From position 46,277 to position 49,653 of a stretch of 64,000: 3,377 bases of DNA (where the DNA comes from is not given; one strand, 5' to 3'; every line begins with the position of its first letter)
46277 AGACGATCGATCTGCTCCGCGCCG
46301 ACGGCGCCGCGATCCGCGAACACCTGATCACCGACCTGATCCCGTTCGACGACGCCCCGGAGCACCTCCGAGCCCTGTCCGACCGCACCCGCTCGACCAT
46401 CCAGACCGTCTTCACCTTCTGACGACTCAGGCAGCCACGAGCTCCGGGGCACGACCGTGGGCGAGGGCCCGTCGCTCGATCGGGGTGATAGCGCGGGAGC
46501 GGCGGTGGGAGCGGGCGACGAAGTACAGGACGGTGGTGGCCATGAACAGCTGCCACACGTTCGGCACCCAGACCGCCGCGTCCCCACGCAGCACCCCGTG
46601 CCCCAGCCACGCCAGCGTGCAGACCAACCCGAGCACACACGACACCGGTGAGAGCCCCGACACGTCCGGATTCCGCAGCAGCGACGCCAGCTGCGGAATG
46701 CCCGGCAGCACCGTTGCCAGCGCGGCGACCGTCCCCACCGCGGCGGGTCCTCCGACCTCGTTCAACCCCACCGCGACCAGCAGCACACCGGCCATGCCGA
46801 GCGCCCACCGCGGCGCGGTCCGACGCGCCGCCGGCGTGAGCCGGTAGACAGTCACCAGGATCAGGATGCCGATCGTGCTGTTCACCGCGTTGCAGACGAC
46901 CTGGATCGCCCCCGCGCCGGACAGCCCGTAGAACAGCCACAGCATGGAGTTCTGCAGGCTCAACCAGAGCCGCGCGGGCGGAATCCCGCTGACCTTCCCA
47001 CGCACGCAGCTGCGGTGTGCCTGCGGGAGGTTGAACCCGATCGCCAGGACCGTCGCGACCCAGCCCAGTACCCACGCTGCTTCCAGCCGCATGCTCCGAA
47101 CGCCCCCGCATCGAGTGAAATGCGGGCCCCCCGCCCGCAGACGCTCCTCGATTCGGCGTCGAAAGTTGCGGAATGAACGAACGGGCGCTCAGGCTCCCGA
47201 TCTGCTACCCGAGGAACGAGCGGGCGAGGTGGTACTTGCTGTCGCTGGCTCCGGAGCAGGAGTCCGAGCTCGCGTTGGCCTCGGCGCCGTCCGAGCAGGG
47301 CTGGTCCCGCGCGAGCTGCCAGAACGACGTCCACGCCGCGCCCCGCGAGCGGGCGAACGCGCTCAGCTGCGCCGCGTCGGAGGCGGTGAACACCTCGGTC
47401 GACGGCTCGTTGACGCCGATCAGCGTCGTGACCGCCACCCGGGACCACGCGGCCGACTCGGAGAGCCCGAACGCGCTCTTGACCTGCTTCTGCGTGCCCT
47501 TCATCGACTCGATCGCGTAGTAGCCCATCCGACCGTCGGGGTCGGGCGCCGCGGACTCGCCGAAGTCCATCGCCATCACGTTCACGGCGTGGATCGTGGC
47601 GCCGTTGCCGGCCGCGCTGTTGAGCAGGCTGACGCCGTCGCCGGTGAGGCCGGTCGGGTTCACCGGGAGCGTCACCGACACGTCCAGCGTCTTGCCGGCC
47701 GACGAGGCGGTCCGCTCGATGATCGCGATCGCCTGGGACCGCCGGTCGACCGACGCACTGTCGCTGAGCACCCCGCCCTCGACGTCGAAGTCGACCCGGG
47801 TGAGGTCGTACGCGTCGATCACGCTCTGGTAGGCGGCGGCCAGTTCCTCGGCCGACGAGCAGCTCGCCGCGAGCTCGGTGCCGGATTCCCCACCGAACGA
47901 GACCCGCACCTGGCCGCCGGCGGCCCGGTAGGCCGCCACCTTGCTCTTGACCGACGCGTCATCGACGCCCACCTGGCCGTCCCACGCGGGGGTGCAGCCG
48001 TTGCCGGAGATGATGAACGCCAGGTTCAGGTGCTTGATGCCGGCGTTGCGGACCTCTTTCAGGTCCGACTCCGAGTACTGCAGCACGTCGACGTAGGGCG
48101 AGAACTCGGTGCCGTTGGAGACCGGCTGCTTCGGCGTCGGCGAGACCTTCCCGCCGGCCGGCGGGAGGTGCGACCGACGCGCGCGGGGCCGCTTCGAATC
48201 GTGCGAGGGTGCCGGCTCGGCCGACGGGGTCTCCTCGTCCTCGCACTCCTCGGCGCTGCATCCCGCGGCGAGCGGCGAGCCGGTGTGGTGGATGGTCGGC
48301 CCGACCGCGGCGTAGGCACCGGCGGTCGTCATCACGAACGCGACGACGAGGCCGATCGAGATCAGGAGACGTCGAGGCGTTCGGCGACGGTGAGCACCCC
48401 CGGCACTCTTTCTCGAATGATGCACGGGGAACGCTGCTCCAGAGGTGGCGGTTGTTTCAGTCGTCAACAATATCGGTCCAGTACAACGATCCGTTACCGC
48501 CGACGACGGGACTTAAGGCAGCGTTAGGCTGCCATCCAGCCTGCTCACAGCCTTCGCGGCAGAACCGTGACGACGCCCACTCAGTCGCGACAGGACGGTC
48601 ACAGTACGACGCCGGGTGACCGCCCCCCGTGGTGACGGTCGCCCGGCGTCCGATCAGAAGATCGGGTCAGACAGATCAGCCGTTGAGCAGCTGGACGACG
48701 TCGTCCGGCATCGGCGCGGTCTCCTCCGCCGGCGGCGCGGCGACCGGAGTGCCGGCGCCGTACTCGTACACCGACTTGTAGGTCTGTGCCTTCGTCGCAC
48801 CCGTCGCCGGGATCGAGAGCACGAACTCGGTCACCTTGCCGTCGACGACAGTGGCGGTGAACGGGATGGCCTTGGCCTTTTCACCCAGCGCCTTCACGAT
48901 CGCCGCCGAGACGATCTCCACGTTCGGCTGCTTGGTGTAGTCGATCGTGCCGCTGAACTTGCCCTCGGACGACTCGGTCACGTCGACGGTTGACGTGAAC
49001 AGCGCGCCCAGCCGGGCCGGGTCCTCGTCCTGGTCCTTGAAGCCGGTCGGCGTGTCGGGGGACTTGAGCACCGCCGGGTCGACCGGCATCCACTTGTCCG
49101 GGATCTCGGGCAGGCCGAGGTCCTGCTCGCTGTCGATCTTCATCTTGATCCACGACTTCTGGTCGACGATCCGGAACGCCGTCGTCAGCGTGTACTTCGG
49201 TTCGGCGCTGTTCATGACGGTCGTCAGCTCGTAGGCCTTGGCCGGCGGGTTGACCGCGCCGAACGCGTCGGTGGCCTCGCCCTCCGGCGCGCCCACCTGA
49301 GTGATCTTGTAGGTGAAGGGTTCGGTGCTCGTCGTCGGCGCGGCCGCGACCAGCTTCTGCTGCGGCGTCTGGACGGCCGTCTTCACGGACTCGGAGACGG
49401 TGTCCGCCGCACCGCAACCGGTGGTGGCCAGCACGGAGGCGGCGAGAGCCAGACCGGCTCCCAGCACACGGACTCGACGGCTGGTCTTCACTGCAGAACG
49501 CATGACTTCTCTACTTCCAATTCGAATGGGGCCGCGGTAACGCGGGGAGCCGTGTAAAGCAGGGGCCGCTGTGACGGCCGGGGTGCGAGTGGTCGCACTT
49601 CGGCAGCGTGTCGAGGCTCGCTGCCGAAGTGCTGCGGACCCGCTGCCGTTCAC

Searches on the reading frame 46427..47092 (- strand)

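Call 31: search_protein_families(library=pfam, proteins=[window:46427-47092:-], max_evalue=0.001)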
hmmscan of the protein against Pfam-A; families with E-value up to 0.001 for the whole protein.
window:46427-47092:- (221 aa): 2 families
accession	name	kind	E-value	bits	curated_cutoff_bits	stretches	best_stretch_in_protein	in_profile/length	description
PF03083.21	MtN3_slv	-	4.5e-14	52.7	23.7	2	119-190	6-78/87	Sugar efflux transporter for intercellular exchange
PF04193.19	PQ-loop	-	9.6e-10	38.5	22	1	118-163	4-49/61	PQ loop repeat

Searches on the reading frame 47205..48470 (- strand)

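Call 31: search_protein_families(library=pfam, proteins=[window:47205-48470:-], max_evalue=0.001)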
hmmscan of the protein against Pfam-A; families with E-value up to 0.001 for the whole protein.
window:47205-48470:- (421 aa): 2 families
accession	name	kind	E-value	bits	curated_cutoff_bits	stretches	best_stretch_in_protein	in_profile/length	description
PF00704.34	Glyco_hydro_18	-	7.6e-06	26.2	29.6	1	138-307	15-187/317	Glycosyl hydrolases family 18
PF03777.18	ChpA-C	-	0.00088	19.5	21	0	258-291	22-55/57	ChpA-C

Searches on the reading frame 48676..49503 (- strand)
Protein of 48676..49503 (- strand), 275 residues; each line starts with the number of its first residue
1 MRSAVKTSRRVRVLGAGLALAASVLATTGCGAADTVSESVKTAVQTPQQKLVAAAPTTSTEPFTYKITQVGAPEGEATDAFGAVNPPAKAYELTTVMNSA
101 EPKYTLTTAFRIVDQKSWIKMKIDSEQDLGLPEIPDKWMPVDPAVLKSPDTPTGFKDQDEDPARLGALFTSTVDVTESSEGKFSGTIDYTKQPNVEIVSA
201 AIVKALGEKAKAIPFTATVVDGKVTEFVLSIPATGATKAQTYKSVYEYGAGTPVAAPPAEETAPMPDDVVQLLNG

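Call 31: search_protein_families(library=pfam, proteins=[window:48676-49380:-], max_evalue=0.001)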
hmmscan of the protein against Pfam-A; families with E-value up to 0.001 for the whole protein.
window:48676-49380:- (234 aa): 0 families

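Call 49: search_protein_families(library=pfam, proteins=[window:48676-49503:-], max_evalue=1)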
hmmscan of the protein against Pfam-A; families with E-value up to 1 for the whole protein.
window:48676-49503:- (275 aa): 3 families
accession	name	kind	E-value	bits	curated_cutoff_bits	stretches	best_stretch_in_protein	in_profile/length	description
PF06066.16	SepZ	-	0.0065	17.1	27.3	1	4-40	35-70/99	SepZ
PF11381.13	DUF3185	-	0.077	13.4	25.3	1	12-46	1-35/59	Protein of unknown function (DUF3185)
PF23209.2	IDM1_C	-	0.23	12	33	1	182-220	29-67/140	Increased DNA methylation 1, C-terminal domain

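Call 77: search_solved_structures(query=A4, max_evalue=1)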
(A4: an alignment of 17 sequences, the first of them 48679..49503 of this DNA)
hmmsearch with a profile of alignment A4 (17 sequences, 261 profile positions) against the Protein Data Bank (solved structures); distinct sequences matched with E-value up to 1: 2.
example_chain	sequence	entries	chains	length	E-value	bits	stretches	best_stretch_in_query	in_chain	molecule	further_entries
8c27_A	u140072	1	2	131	0.032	17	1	105-155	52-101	PI-2a backbone protein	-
1im4_A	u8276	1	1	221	0.53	13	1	143-188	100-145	DBH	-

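Call 79: search_protein_families(library=ncbifam, proteins=[window:48679-49503:-], max_evalue=1)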
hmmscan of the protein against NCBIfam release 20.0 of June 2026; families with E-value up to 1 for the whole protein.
window:48679-49503:- (275 aa): 3 families
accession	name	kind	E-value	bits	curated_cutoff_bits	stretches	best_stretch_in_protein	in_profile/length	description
NF053532.1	lipo_SCO4651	subfamily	5.2e-09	36.2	65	1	13-185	2-183/277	SCO4651 family lipoprotein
TIGR01627.1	A_thal_3515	domain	0.0055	16.5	149.85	1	88-181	84-174/225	TIGR01627 domain-containing protein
NF011821.1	PRK15293.1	equivalog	0.16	11.7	300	1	45-106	60-122/185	fimbrial protein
